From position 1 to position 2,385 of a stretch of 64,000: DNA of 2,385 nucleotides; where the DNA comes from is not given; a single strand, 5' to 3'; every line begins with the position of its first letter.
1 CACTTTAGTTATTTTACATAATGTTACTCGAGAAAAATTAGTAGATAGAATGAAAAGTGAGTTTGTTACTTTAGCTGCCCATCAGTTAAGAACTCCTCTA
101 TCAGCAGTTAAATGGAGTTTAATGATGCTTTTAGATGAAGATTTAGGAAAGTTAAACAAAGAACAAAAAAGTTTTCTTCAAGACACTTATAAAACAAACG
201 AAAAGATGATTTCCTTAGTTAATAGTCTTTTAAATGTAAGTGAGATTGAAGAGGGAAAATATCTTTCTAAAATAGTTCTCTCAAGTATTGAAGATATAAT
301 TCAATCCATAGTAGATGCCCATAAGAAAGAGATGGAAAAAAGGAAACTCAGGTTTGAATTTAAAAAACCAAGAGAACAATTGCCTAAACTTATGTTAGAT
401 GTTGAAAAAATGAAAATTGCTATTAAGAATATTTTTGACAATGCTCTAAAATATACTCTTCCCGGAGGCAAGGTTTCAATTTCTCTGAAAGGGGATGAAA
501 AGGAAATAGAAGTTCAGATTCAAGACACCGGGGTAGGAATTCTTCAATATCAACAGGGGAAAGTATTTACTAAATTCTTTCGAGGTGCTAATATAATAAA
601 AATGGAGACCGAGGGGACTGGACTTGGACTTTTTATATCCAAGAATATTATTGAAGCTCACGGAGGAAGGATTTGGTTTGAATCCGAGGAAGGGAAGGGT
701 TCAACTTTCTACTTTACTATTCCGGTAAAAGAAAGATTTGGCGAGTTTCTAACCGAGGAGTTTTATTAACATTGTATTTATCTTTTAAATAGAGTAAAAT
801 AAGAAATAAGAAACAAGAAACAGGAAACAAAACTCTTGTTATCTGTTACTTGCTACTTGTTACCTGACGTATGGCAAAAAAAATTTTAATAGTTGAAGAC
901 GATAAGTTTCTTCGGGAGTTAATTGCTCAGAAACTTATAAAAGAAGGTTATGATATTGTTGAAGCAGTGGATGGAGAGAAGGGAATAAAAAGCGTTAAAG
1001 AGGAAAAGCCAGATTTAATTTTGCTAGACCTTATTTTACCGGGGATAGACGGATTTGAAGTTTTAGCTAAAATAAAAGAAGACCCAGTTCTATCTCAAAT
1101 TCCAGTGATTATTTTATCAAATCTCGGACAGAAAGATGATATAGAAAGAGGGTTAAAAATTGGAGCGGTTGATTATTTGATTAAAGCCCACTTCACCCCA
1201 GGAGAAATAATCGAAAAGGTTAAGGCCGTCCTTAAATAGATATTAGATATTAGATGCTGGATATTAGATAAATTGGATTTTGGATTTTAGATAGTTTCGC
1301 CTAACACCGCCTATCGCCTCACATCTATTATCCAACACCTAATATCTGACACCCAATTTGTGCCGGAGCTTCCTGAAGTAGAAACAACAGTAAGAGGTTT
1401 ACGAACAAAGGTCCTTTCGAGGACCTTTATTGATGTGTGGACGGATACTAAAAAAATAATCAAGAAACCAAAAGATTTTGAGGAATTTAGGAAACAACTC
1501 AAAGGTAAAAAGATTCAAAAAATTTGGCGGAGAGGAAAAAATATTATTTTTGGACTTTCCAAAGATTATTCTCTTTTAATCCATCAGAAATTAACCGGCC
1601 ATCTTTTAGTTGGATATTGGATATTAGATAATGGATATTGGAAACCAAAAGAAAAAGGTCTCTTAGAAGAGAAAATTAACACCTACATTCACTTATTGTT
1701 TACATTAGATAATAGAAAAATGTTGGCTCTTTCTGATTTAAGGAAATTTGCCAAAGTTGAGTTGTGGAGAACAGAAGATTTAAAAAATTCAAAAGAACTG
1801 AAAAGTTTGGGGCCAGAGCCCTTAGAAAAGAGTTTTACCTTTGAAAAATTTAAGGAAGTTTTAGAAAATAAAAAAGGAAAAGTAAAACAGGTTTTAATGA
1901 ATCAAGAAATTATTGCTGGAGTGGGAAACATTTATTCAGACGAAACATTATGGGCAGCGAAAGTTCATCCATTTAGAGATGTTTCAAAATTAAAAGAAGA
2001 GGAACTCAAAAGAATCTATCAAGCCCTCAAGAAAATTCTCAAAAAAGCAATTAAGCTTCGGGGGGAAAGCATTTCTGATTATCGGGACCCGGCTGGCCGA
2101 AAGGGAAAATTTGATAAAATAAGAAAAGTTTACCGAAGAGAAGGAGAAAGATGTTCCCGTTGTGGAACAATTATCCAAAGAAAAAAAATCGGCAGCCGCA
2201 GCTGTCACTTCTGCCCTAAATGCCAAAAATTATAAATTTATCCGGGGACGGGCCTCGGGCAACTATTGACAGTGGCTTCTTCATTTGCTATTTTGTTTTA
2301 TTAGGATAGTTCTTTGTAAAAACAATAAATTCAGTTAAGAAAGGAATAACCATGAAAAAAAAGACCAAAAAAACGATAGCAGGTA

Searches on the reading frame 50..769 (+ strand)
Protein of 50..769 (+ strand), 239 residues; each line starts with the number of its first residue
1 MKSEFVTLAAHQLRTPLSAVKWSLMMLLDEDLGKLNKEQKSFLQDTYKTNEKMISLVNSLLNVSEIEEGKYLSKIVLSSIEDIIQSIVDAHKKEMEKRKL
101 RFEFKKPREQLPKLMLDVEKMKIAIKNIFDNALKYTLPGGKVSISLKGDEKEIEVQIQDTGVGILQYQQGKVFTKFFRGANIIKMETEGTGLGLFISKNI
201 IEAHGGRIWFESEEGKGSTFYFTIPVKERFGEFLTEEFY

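Call 10: search_protein_families(library=pfam, proteins=[window:50-769:+])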
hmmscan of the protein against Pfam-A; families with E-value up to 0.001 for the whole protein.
window:50-769:+ (239 aa): 3 families
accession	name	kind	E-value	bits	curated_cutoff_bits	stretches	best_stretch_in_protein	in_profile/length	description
PF02518.31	HATPase_c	-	1.3e-27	96.8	26.4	1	118-227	3-110/111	Histidine kinase-, DNA gyrase B-, and HSP90-like ATPase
PF00512.31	HisKA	-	1.3e-13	51.2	26.9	1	1-69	1-66/66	His Kinase A (phospho-acceptor) domain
PF13581.12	HATPase_c_2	-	0.0004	20.8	27.4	1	117-203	28-111/127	Histidine kinase-like ATPase domain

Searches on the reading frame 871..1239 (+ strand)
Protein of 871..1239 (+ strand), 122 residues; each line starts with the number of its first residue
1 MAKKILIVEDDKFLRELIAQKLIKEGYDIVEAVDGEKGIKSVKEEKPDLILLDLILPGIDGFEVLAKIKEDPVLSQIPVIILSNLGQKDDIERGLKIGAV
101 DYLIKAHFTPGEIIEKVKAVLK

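Call 10: search_protein_families(library=pfam, proteins=[window:871-1239:+])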
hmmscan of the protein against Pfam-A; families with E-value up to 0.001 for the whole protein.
window:871-1239:+ (122 aa): 1 family
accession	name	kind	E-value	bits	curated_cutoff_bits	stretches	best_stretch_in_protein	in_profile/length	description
PF00072.30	Response_reg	-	5.4e-28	97.8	30.2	1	5-117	1-110/111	Response regulator receiver domain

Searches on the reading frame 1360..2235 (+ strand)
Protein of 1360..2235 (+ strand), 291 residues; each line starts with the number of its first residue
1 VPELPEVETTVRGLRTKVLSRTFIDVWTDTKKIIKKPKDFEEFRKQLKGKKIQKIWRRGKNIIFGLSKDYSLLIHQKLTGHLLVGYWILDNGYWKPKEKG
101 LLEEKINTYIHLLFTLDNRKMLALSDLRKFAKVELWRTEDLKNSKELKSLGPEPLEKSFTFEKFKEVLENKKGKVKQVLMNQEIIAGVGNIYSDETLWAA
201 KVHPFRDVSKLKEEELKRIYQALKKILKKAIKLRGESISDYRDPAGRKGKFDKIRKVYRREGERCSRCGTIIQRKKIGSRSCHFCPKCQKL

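Call 10: search_protein_families(library=pfam, proteins=[window:1360-2235:+])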
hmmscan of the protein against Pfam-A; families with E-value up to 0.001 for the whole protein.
window:1360-2235:+ (291 aa): 4 families
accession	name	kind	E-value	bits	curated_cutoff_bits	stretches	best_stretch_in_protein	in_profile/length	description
PF06831.19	H2TH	-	1.1e-29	102.7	34.7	1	150-240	1-91/93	Formamidopyrimidine-DNA glycosylase H2TH domain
PF01149.29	Fapy_DNA_glyco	-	2.8e-26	92.9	25.5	1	1-133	1-117/117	Formamidopyrimidine-DNA glycosylase N-terminal domain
PF06827.20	zf-FPG_IleRS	-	1.6e-07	31.4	21.3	1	262-290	1-29/30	Zinc finger found in FPG and IleRS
PF05833.16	NFACT_N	-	1.1e-06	28.1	31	1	153-235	169-248/456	NFACT N-terminal and middle domains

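Call 13: search_solved_structures(query=window:1360-2235:+, show_alignments=2)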
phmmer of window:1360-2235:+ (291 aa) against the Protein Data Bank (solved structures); distinct sequences matched with E-value up to 0.001: 45.
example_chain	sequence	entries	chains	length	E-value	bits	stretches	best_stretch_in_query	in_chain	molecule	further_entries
1tdz_A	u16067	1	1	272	9.2e-51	176.4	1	1-290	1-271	formamidopyrimidine-DNA glycosylase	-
4cis_A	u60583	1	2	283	2.2e-50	175.2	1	1-290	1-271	FORMAMIDOPYRIMIDIN DNA GLYCOSYLASE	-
6fl1_A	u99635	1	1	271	5.1e-50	173.9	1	2-290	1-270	Formamidopyrimidine-DNA glycosylase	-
1pji_A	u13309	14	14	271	5.5e-50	173.8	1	2-290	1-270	Formamidopyrimidine-DNA glycosylase | DNA glycosylase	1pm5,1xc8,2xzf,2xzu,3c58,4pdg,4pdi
1kfv_A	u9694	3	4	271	3.3e-49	171.3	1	3-290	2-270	Formamido-pyrimidine DNA glycosylase | Formamidopyrimidine-DNA glycosylase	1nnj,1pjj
6h0s_A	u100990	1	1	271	3.6e-49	171.1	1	2-290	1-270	Formamidopyrimidine-DNA glycosylase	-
6rnr_A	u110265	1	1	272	4e-49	171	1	2-290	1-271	Formamidopyrimidine-DNA glycosylase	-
4pcz_A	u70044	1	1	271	4.1e-49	171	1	2-290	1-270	Formamidopyrimidine-DNA glycosylase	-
4pd2_A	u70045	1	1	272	7e-47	163.6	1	2-290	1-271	Formamidopyrimidine-DNA glycosylase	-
1ee8_A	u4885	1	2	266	5.1e-44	154.2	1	116-289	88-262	MUTM (FPG) PROTEIN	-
1l1t_A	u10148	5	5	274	2.4e-43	152.1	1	1-290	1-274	MutM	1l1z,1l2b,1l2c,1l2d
1r2y_A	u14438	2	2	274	6.1e-43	150.7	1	1-290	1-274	MutM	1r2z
2f5n_A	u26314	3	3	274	3.1e-42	148.4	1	1-290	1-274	formamidopyrimidine-DNA glycosidase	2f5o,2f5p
2f5q_A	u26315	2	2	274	8e-42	147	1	1-290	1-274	formamidopyrimidine-DNA glycosidase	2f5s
3sar_A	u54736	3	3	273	1.7e-41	146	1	2-290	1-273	Formamidopyrimidine-DNA glycosylase | DNA GLYCOSYLASE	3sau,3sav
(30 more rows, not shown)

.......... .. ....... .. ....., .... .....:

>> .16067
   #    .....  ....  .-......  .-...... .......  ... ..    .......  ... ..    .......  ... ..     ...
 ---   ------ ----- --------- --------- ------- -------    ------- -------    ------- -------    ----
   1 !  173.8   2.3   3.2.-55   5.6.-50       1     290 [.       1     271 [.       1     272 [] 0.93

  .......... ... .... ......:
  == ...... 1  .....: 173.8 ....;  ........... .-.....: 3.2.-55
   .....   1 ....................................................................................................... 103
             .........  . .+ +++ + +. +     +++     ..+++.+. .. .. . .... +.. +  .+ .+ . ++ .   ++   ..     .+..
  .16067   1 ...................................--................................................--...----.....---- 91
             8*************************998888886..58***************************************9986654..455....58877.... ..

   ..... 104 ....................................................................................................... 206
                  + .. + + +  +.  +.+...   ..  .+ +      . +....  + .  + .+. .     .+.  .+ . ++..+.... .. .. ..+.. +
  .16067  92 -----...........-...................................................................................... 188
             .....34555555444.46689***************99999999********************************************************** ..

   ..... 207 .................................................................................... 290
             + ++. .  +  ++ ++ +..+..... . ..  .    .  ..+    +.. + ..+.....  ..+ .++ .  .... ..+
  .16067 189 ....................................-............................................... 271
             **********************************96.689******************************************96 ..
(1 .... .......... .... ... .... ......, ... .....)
